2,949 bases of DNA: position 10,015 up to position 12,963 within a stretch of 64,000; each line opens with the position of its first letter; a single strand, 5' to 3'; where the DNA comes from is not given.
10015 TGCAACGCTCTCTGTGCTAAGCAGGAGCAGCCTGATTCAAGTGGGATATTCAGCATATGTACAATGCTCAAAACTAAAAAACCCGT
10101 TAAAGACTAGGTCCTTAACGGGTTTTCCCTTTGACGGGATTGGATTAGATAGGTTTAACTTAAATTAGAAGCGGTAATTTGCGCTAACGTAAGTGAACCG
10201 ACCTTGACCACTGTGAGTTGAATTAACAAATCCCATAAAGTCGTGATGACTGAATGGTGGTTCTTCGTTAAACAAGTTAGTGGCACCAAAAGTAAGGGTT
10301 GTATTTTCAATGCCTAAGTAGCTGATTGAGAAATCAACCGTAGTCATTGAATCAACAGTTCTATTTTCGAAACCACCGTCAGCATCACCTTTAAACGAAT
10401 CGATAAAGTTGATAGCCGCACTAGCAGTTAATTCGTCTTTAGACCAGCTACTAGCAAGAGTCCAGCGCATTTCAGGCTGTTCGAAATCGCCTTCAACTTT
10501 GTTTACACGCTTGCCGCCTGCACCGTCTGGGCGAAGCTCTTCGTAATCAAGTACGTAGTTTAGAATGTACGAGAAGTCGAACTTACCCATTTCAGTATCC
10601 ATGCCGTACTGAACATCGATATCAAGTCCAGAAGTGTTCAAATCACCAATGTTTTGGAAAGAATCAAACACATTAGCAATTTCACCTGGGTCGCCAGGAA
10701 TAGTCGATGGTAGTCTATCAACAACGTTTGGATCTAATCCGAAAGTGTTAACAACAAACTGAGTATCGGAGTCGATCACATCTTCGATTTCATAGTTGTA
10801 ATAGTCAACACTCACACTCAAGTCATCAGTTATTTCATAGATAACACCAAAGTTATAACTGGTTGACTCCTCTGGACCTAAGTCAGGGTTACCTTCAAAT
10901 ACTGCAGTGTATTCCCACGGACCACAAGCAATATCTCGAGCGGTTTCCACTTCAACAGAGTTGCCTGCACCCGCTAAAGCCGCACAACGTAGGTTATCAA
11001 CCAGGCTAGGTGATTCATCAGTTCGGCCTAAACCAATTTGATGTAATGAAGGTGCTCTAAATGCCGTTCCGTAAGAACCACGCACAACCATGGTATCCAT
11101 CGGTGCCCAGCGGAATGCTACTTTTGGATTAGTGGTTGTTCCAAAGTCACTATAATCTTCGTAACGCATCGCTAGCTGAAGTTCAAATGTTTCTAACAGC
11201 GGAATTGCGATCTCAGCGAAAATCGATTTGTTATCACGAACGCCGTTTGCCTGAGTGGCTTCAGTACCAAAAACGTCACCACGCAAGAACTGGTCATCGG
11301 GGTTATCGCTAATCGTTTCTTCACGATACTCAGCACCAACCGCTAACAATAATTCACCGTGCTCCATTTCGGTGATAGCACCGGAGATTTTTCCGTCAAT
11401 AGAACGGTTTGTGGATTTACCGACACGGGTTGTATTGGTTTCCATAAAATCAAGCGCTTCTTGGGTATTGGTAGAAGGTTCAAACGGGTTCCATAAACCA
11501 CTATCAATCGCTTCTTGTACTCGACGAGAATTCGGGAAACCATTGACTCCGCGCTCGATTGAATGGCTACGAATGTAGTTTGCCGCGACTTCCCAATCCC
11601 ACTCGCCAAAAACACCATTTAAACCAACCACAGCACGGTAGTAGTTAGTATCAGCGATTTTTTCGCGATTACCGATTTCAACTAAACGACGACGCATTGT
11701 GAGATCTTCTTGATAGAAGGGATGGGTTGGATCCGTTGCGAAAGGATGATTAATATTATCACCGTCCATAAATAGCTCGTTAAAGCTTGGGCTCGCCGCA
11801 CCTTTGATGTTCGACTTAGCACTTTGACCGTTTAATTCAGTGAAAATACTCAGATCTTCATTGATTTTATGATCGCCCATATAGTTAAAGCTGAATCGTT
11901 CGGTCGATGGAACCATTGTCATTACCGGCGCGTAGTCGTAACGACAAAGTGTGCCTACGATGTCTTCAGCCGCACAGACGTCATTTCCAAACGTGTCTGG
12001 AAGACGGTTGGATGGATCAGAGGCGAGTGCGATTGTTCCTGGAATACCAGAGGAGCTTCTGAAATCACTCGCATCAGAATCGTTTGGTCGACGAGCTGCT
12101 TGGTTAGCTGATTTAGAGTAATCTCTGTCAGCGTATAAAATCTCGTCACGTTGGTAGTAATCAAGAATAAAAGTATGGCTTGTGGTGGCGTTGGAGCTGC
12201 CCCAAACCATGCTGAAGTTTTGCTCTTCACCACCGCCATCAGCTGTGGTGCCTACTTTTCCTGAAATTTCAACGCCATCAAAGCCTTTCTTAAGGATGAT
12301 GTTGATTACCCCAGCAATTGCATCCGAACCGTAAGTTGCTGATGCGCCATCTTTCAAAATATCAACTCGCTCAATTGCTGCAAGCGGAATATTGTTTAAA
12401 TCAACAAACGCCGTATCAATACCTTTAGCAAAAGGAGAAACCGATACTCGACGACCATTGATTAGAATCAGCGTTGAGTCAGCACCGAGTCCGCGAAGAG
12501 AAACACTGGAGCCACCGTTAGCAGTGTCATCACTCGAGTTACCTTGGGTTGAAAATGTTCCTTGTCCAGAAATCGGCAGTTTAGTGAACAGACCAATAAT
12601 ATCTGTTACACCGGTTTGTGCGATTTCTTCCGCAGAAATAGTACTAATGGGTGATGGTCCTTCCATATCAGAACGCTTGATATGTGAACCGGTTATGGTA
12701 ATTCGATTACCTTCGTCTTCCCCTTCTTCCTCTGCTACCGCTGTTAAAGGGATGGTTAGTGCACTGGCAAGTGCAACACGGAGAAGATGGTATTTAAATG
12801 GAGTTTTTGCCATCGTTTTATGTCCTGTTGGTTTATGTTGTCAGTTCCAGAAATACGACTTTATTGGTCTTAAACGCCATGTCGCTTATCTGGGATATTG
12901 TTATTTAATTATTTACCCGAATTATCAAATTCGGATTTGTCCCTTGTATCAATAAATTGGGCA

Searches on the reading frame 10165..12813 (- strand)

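Call 77: search_protein_families(library=pfam, proteins=[window:10165-12813:-], max_evalue=0.00001)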
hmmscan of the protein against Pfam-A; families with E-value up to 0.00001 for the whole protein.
window:10165-12813:- (882 aa): 3 families
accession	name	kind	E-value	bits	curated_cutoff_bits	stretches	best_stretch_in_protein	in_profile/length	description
PF00593.30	TonB_dep_Rec_b-barrel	-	9.3e-40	138.2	27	1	389-847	60-436/436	TonB dependent receptor-like, beta-barrel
PF07715.20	Plug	-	4.9e-21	75.7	23.9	1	50-169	3-107/107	TonB-dependent Receptor Plug Domain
PF14905.12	OMP_b-brl_3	-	5.8e-10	39.2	27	1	637-880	205-408/408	Outer membrane protein beta-barrel family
